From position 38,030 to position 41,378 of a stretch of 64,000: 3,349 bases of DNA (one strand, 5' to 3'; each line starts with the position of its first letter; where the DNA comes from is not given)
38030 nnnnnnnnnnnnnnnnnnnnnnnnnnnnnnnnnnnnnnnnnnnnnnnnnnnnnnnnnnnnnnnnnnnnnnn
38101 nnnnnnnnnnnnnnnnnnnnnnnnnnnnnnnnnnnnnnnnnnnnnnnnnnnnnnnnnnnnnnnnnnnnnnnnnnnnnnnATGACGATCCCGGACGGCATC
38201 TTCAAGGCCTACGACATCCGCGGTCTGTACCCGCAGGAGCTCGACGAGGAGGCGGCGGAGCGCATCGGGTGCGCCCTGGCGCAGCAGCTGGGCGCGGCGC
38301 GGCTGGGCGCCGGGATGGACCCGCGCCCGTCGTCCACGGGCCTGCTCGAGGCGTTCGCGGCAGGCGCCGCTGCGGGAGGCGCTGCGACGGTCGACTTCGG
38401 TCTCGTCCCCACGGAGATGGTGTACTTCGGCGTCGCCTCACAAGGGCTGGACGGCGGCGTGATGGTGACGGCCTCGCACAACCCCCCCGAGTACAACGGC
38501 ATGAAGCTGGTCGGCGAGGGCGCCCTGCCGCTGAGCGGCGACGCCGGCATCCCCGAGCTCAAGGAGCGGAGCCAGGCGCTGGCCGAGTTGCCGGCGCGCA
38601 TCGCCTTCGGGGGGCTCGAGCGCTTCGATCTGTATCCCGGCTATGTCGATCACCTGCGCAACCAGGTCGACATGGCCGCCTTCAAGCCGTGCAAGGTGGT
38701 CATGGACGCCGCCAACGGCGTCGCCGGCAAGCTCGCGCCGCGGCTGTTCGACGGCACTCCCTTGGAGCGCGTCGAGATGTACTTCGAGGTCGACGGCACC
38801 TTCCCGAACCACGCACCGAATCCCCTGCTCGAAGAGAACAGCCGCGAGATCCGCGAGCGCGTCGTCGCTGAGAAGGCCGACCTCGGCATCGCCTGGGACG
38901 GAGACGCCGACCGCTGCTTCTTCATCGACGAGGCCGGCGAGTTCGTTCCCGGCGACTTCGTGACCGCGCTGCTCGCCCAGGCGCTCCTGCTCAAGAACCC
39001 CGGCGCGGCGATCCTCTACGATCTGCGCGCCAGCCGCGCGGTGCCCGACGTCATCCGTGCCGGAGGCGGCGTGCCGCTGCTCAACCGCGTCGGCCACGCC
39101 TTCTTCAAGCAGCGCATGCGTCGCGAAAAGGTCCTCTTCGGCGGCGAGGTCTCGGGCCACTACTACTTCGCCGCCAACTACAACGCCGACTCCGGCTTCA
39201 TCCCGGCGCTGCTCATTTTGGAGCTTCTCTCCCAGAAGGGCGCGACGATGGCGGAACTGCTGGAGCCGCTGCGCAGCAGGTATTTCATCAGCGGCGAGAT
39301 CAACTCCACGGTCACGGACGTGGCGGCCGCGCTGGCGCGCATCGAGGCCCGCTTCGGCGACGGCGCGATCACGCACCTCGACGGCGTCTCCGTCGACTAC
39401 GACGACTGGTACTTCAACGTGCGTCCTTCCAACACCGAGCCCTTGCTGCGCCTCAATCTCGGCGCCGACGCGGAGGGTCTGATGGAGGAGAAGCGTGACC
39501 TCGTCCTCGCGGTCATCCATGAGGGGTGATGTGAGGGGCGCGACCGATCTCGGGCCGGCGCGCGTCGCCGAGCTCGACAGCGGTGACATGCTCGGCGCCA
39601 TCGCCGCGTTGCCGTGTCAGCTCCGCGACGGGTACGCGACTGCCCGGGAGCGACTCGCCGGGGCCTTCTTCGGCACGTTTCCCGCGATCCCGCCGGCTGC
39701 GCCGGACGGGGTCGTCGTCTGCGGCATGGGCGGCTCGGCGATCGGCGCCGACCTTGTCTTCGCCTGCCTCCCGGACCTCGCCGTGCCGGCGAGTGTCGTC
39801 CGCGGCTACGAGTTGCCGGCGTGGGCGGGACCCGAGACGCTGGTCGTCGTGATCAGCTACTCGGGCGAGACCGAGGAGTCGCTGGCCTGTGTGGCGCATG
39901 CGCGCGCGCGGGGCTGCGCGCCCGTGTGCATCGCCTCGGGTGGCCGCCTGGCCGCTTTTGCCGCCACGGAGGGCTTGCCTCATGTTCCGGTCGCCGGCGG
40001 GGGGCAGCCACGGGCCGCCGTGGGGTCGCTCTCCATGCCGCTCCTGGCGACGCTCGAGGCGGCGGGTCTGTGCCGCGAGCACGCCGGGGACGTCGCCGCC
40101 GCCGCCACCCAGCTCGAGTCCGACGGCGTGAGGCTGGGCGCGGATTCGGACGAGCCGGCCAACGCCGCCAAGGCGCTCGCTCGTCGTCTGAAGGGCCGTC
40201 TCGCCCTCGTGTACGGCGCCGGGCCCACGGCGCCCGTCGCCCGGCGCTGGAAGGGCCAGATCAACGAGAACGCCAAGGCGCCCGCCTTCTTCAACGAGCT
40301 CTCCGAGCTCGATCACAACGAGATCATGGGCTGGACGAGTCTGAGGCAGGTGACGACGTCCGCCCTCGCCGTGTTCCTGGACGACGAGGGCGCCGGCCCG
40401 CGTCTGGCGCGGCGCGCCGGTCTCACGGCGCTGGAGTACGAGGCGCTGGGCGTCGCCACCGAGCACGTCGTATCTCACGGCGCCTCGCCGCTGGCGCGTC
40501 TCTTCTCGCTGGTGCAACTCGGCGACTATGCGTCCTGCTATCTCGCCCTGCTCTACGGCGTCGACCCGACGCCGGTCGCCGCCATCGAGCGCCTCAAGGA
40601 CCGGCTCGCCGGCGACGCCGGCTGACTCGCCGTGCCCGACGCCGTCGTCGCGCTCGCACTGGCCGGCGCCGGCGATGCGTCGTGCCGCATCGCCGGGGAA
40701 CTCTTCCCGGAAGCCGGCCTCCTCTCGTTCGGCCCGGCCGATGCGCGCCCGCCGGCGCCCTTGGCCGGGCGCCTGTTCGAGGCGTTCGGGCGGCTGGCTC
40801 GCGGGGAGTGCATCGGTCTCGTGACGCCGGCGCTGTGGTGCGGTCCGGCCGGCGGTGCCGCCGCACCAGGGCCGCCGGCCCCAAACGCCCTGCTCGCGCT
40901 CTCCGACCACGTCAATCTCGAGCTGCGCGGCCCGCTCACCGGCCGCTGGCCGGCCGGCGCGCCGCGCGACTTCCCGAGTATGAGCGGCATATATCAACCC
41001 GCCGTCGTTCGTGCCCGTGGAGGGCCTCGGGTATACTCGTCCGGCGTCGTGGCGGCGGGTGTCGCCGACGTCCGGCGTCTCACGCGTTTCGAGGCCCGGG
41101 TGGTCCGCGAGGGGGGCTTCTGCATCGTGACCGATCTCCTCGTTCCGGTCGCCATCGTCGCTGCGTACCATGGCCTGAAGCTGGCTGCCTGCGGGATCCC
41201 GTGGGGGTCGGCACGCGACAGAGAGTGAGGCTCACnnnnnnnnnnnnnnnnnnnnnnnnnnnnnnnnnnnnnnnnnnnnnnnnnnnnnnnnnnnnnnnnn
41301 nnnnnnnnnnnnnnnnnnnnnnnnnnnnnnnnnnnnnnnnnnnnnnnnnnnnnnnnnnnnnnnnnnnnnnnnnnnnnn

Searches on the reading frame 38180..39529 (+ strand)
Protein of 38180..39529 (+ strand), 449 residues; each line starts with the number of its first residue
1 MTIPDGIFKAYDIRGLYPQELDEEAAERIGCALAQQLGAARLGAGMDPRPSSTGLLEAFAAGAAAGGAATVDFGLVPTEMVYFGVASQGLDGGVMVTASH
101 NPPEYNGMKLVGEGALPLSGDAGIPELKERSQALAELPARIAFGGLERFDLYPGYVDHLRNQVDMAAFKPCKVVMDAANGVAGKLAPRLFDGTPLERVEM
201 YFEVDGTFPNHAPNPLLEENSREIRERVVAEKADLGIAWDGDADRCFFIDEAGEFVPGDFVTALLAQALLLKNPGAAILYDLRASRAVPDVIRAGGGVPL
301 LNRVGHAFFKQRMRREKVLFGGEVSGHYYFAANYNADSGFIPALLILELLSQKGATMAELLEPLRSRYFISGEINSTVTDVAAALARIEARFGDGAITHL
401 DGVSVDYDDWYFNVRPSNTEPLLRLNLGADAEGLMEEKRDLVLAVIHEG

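Call 3: search_protein_families(library=pfam, proteins=[window:38180-39529:+], max_evalue=0.01)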
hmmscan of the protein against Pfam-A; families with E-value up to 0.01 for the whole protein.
window:38180-39529:+ (449 aa): 4 families
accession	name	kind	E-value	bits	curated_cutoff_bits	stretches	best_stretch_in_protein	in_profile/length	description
PF02878.22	PGM_PMM_I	-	2.1e-30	105.6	22.5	1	7-122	3-123/138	Phosphoglucomutase/phosphomannomutase, alpha/beta/alpha domain I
PF02879.22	PGM_PMM_II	-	8.8e-24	84.5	29.3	1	155-253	3-103/103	Phosphoglucomutase/phosphomannomutase, alpha/beta/alpha domain II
PF02880.22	PGM_PMM_III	-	2.5e-22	79.6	20.7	1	258-364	2-111/115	Phosphoglucomutase/phosphomannomutase, alpha/beta/alpha domain III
PF00408.26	PGM_PMM_IV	-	2.2e-08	34.5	23.1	1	373-436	1-59/68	Phosphoglucomutase/phosphomannomutase, C-terminal domain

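Call 7: search_protein_families(library=ncbifam, proteins=[window:38180-39529:+], max_evalue=0.001)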
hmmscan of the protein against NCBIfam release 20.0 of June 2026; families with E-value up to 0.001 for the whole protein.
window:38180-39529:+ (449 aa): 7 families
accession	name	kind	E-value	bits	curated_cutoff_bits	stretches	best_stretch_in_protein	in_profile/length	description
NF007088.0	PRK09542.1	equivalog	2e-129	432.5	618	1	6-447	10-454/456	phosphomannomutase/phosphoglucomutase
NF011943.0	PRK15414.1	subfamily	1e-110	370.9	801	1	7-446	6-454/456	phosphomannomutase CpsG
TIGR03990.1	Arch_GlmM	equivalog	1.7e-96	323.8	439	1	7-437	3-435/444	phosphoglucosamine mutase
NF046027.1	PhglucPhmanMutPgmG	equivalog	7.5e-80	268.8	600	1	7-426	9-430/460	phosphoglucomutase/phosphomannomutase PgmG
TIGR01455.1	glmM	equivalog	2.9e-50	171.3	447.55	1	14-447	7-441/442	phosphoglucosamine mutase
NF005737.0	PRK07564.1-1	equivalog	4.9e-07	28.8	378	1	169-363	204-402/543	alpha-D-glucose phosphate-specific phosphoglucomutase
TIGR01132.1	pgm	equivalog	5.9e-05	21.7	778.05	0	87-175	135-232/546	phosphoglucomutase (alpha-D-glucose-1,6-bisphosphate-dependent)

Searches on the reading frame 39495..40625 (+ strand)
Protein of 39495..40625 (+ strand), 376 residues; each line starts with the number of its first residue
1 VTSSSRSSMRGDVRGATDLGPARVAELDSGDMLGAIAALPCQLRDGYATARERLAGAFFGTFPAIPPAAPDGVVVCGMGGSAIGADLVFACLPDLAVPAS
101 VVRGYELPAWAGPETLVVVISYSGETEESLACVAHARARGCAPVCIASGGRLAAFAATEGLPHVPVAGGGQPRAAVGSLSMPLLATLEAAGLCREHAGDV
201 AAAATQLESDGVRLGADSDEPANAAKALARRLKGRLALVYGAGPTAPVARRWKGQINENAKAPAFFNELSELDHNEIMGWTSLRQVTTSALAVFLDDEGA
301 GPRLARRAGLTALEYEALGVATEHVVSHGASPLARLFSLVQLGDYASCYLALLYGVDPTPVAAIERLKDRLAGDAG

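Call 3: search_protein_families(library=pfam, proteins=[window:39495-40625:+], max_evalue=0.01)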
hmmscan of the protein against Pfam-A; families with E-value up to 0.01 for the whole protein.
window:39495-40625:+ (376 aa): 2 families
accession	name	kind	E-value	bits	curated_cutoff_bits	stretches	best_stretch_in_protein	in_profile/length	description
PF10432.14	bact-PGI_C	-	3.2e-48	163.9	24.5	1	223-371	3-151/151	Bacterial phospho-glucose isomerase C-terminal SIS domain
PF01380.27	SIS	-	1.2e-06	28.8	25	1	111-148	51-88/131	SIS domain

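Call 7: search_protein_families(library=ncbifam, proteins=[window:39495-40625:+], max_evalue=0.001)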
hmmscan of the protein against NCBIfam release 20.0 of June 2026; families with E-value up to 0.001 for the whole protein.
window:39495-40625:+ (376 aa): 6 families
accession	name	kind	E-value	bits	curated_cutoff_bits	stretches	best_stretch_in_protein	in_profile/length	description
NF006426.0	PRK08674.1-6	subfamily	3.7e-84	282.6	295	1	23-373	7-351/354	bifunctional phosphoglucose/phosphomannose isomerase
NF006425.0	PRK08674.1-5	equivalog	4.3e-81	272.6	471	1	23-373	10-355/358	bifunctional phosphoglucose/phosphomannose isomerase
TIGR02128.1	G6PI_arch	equivalog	7.3e-71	238.6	213.9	1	71-371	22-307/308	bifunctional phosphoglucose/phosphomannose isomerase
NF006423.0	PRK08674.1-2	equivalog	5.3e-70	235.8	254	1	71-371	28-316/317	bifunctional phosphoglucose/phosphomannose isomerase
NF006424.0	PRK08674.1-3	equivalog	1.3e-45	156.3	730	1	72-372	52-353/355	bifunctional phosphoglucose/phosphomannose isomerase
NF006422.0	PRK08674.1-1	subfamily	3.3e-36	125.3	317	1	71-370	26-294/302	bifunctional phosphoglucose/phosphomannose isomerase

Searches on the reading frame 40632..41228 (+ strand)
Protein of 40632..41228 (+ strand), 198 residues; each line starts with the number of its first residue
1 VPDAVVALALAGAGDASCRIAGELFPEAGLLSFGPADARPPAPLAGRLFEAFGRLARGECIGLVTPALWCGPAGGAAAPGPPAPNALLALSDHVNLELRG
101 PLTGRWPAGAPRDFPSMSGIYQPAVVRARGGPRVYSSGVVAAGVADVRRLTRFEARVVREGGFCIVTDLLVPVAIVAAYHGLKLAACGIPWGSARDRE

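Call 3: search_protein_families(library=pfam, proteins=[window:40632-41228:+], max_evalue=0.01)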
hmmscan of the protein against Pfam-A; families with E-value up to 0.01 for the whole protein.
window:40632-41228:+ (198 aa): 0 families

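Call 7: search_protein_families(library=ncbifam, proteins=[window:40632-41228:+], max_evalue=0.001)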
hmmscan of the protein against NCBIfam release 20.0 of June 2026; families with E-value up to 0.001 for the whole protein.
window:40632-41228:+ (198 aa): 0 families

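Call 8: search_solved_structures(query=window:40632-41228:+, max_evalue=10, show_alignments=2)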
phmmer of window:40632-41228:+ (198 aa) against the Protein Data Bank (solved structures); distinct sequences matched with E-value up to 10: 8.
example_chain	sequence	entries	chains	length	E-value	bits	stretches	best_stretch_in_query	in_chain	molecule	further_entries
3la8_A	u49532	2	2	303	0.0012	21.8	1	29-186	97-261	Putative purine nucleoside phosphorylase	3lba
1vmk_A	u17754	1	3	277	0.002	21.1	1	73-186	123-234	purine nucleoside phosphorylase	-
4uc0_A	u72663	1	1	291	0.0041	20.1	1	62-189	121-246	Purine nucleoside phosphorylase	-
8swu_A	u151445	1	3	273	0.029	17.3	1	80-186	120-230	Purine nucleoside phosphorylase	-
4m1e_A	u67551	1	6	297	0.051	16.5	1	78-185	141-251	Purine nucleoside phosphorylase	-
9g6k_LZ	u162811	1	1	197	0.37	13.7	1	24-87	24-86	mL174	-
9i05_Xc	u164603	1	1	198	0.38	13.6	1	24-87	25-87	mL132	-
8swt_A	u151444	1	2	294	0.74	12.7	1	72-133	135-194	Purine nucleoside phosphorylase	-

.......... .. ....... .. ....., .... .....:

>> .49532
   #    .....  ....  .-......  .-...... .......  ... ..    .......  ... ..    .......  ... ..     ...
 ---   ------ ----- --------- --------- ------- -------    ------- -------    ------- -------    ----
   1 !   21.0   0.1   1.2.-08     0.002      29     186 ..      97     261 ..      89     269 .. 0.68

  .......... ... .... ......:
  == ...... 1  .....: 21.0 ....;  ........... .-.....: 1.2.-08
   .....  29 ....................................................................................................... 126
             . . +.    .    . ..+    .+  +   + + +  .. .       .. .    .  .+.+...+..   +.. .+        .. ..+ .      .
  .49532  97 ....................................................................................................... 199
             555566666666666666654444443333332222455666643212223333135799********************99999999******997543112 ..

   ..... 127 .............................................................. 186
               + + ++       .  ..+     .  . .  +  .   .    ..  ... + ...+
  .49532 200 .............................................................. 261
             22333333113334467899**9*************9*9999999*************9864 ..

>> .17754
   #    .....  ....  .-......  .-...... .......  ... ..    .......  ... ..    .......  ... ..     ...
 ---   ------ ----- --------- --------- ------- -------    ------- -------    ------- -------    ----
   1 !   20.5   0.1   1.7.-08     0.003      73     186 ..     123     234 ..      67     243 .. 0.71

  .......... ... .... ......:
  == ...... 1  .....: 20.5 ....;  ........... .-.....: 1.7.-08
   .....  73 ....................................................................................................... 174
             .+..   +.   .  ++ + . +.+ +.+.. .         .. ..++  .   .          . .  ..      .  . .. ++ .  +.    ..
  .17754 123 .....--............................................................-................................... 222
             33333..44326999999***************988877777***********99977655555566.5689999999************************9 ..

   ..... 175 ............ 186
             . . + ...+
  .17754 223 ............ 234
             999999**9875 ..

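Call 29: search_solved_structures(query=A1, max_evalue=0.01, show_alignments=2)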
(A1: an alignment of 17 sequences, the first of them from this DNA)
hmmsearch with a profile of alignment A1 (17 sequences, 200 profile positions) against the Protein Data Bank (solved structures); distinct sequences matched with E-value up to 0.01: 30.
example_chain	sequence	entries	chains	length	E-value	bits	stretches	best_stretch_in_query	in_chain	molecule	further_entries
3la8_A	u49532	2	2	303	1.2e-08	38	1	76-187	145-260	Putative purine nucleoside phosphorylase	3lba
1vmk_A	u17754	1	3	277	1.7e-08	37.5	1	76-190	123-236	purine nucleoside phosphorylase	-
8swu_A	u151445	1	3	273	3e-08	36.7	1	75-189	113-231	Purine nucleoside phosphorylase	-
4uc0_A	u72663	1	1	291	1.3e-07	34.6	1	63-193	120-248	Purine nucleoside phosphorylase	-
3khs_A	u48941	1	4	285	3.8e-07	33.1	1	55-192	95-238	Purine nucleoside phosphorylase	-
4m1e_A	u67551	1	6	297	1.5e-05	27.9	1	79-192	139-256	Purine nucleoside phosphorylase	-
8swt_A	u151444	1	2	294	2.7e-05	27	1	77-192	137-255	Purine nucleoside phosphorylase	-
1m73_E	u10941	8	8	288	0.00051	22.9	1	80-188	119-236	PURINE NUCLEOSIDE PHOSPHORYLASE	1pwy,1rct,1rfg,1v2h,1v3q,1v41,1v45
2a0w_A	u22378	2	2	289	0.00051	22.9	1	80-188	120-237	Purine nucleoside phosphorylase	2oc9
2a0y_A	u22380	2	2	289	0.00052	22.9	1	80-188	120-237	Purine nucleoside phosphorylase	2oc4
1pf7_E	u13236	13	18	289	0.00052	22.9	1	80-188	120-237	PURINE NUCLEOSIDE PHOSPHORYLASE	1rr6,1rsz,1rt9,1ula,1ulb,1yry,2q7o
7zsl_A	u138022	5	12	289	0.00052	22.9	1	80-188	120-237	Purine nucleoside phosphorylase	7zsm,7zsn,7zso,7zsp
2a0x_A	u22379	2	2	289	0.00055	22.8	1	80-188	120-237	Purine nucleoside phosphorylase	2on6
4lna_A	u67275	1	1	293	0.00056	22.8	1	77-191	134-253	Purine nucleoside phosphorylase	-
3gb9_A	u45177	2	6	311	0.00056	22.7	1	80-188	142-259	Purine nucleoside phosphorylase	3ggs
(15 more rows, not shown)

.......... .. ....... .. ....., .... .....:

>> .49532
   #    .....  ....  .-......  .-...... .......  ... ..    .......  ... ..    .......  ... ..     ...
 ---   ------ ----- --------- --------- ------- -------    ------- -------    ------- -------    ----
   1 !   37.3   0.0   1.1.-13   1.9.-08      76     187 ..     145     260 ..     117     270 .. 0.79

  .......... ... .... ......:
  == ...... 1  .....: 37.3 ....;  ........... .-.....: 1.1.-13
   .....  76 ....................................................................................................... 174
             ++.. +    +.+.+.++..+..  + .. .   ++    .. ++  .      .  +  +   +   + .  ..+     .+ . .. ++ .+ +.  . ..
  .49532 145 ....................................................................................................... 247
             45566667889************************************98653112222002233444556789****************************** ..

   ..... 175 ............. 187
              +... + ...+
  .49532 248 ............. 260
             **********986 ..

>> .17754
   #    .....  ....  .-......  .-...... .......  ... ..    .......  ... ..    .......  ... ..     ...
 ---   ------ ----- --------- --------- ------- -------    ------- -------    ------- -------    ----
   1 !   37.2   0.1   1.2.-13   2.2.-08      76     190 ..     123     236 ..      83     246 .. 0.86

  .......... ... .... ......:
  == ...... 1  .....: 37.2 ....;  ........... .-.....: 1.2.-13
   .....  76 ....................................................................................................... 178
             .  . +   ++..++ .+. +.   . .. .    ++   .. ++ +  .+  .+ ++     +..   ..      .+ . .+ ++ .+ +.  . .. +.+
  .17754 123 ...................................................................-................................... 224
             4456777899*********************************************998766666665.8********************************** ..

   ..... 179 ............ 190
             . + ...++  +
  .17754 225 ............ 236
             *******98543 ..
